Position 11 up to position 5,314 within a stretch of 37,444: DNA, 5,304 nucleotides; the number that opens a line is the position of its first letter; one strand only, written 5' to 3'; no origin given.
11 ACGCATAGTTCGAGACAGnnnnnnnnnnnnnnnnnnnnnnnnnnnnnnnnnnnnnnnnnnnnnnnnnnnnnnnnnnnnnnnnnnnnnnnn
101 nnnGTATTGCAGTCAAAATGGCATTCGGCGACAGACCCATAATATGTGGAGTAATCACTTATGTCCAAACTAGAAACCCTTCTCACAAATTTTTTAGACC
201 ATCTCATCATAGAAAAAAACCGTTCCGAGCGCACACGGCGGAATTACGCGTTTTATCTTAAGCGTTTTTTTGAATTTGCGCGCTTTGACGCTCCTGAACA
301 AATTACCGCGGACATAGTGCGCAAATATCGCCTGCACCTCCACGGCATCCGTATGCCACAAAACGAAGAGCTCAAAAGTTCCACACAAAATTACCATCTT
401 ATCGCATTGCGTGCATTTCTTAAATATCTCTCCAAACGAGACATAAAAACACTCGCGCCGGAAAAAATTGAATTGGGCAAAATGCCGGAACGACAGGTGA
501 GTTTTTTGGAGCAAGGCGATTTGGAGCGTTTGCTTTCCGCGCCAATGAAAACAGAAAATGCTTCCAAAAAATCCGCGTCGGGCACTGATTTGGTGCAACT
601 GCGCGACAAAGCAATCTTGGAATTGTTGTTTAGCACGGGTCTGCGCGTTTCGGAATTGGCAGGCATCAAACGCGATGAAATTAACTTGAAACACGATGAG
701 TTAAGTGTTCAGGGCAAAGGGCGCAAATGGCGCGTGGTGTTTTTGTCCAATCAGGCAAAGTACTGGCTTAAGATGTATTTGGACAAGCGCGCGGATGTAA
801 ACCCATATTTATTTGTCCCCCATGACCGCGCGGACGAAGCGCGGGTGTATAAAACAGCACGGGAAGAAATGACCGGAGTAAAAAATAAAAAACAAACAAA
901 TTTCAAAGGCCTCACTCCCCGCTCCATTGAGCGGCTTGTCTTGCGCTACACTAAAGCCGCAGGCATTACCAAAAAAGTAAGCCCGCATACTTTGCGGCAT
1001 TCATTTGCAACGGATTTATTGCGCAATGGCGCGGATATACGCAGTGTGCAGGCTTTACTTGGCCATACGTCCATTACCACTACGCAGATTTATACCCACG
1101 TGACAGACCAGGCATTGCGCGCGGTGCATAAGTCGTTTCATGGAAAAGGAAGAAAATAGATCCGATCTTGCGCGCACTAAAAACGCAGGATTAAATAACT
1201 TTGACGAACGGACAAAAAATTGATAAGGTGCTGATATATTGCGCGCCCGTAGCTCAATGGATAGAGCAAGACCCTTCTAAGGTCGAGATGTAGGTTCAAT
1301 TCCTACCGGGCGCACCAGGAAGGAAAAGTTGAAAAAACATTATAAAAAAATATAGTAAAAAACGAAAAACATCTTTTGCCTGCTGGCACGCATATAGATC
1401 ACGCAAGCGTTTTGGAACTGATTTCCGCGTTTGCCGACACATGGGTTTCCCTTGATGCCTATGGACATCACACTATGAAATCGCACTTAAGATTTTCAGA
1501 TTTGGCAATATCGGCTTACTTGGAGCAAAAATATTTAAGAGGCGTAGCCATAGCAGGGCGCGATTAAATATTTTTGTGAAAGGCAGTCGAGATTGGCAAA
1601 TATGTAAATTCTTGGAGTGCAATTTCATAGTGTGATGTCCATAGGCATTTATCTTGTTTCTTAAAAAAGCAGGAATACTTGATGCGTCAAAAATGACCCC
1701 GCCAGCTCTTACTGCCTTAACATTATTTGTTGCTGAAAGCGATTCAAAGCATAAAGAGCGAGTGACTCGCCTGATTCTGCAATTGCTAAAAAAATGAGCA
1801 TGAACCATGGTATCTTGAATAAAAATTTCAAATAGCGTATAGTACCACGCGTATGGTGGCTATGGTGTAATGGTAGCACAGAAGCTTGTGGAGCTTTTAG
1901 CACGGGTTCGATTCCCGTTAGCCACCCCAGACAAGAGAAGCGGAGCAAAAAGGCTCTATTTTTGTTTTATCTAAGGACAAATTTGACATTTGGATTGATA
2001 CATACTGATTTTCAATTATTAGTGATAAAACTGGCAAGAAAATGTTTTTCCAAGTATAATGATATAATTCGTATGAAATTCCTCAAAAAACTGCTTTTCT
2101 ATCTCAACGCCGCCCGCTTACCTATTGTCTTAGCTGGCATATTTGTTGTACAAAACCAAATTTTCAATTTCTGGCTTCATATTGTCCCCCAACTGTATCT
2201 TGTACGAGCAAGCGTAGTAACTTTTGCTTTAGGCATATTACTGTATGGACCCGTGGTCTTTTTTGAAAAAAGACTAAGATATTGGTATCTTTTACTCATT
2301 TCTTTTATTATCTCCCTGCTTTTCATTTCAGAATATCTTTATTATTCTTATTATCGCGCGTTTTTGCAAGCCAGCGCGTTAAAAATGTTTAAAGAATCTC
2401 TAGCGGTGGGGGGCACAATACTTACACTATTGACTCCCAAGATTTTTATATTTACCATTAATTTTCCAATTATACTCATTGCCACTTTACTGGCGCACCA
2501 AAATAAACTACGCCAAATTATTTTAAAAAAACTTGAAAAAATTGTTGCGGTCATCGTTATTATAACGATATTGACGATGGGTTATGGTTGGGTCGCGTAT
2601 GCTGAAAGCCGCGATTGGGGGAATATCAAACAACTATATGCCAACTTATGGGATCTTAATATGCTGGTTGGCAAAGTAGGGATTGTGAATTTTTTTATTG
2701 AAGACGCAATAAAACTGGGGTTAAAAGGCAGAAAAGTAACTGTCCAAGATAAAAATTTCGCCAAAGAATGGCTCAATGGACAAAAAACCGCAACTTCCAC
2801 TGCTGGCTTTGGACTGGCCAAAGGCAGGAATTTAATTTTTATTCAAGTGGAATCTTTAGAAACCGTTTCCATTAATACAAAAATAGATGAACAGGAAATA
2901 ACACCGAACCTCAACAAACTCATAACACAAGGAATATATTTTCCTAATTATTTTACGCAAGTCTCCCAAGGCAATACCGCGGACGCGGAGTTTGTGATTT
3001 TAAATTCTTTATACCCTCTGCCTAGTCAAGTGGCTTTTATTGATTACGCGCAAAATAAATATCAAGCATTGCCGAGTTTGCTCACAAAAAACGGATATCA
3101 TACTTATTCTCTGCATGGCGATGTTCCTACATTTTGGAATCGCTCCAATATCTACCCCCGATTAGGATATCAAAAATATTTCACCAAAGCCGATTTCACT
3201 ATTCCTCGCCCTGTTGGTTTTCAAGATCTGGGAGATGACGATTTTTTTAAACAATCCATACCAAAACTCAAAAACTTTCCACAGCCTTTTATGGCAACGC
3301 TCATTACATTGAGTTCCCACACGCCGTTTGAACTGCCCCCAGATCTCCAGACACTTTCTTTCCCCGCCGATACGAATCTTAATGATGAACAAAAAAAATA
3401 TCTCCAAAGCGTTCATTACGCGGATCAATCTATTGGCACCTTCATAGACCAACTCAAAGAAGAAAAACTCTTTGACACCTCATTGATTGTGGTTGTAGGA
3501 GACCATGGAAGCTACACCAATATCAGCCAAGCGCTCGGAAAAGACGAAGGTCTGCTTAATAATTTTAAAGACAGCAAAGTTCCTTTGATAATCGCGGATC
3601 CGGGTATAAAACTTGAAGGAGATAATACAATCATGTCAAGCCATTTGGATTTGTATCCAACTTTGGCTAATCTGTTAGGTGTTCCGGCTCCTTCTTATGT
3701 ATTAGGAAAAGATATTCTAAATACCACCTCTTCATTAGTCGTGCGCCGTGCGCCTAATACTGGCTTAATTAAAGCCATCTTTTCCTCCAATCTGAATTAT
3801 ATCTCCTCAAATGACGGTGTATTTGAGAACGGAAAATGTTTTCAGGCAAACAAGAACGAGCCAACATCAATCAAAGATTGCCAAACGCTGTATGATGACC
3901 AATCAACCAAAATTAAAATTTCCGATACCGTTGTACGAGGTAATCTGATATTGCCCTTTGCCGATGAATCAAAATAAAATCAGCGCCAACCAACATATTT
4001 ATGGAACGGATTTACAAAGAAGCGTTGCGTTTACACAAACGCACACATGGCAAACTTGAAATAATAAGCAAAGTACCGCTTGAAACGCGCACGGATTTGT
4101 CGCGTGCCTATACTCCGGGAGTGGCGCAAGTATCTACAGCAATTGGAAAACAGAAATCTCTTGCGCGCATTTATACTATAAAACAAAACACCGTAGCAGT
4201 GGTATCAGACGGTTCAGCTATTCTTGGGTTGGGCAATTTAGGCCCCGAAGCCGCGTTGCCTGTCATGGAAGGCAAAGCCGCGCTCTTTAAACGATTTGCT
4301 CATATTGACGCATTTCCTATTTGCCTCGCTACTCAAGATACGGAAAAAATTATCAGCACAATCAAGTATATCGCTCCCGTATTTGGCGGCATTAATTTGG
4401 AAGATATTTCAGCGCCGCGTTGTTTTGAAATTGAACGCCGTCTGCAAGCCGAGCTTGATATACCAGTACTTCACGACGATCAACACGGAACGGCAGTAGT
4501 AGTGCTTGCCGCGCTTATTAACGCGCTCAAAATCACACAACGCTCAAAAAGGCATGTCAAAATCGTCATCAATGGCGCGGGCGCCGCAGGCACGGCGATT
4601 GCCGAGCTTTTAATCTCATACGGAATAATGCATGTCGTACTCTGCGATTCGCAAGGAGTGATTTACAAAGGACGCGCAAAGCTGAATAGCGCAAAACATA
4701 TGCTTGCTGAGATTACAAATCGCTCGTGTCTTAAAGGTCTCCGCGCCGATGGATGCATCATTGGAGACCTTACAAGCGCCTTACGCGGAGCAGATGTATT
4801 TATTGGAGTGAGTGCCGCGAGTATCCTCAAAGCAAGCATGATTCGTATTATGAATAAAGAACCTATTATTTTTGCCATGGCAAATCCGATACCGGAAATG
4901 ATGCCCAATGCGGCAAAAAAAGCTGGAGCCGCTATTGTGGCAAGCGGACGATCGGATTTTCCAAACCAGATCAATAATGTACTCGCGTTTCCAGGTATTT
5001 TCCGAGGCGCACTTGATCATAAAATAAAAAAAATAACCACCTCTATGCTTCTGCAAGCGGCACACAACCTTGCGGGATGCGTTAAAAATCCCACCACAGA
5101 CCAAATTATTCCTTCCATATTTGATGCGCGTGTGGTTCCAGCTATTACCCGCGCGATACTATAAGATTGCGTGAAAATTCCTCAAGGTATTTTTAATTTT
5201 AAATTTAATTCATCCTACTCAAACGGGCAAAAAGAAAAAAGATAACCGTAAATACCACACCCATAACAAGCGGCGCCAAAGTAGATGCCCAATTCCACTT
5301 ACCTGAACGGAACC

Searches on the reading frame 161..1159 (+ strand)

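Call 24: search_protein_families(library=pfam, proteins=[window:161-1159:+])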
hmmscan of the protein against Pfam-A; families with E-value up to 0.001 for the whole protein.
window:161-1159:+ (332 aa): 4 families
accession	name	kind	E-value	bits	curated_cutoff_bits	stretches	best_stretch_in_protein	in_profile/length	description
PF00589.27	Phage_integrase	-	1.5e-40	139.2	27.1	1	143-317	18-171/172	Phage integrase family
PF02899.23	Phage_int_SAM_1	-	3.8e-11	43.5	22.3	1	9-93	2-82/83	Phage integrase, N-terminal SAM-like domain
PF13495.12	Phage_int_SAM_4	-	6.9e-09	36.4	27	1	7-96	1-84/85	Phage integrase, N-terminal SAM-like domain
PF13102.12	Phage_int_SAM_5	-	1.8e-06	28.7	22.3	1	10-98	4-90/98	Phage integrase SAM-like domain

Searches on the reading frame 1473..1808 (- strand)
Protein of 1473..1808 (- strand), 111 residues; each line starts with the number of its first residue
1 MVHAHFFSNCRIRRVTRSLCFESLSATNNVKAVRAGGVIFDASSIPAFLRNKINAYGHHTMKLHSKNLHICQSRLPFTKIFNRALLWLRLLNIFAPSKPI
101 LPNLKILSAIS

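Call 46: search_protein_families(library=pfam, proteins=[window:1473-1808:-], max_evalue=0.01)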
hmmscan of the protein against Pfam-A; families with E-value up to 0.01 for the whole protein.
window:1473-1808:- (111 aa): 0 families

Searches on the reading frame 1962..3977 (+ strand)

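Call 72: search_protein_families(library=pfam, proteins=[window:1962-3977:+], max_evalue=0.0001)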
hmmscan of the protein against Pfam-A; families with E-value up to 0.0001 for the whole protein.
window:1962-3977:+ (671 aa): 2 families
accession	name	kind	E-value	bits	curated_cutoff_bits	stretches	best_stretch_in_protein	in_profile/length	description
PF00884.28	Sulfatase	-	2e-44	152.5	25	1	289-574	1-301/301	Sulfatase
PF01663.27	Phosphodiest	-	1.5e-07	31.8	23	1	312-517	18-221/342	Type I phosphodiesterase / nucleotide pyrophosphatase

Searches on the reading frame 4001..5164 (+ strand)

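Call 72: search_protein_families(library=pfam, proteins=[window:4001-5164:+], max_evalue=0.0001)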
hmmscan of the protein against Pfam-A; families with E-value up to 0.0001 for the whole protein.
window:4001-5164:+ (387 aa): 2 families
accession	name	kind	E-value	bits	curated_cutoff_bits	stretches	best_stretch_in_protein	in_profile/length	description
PF00390.24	malic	-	1e-28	100.9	23.1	1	17-149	2-182/182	Malic enzyme, N-terminal domain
PF03949.21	Malic_M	-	1.2e-24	87.5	23.5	1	163-378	3-244/258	Malic enzyme, NAD binding domain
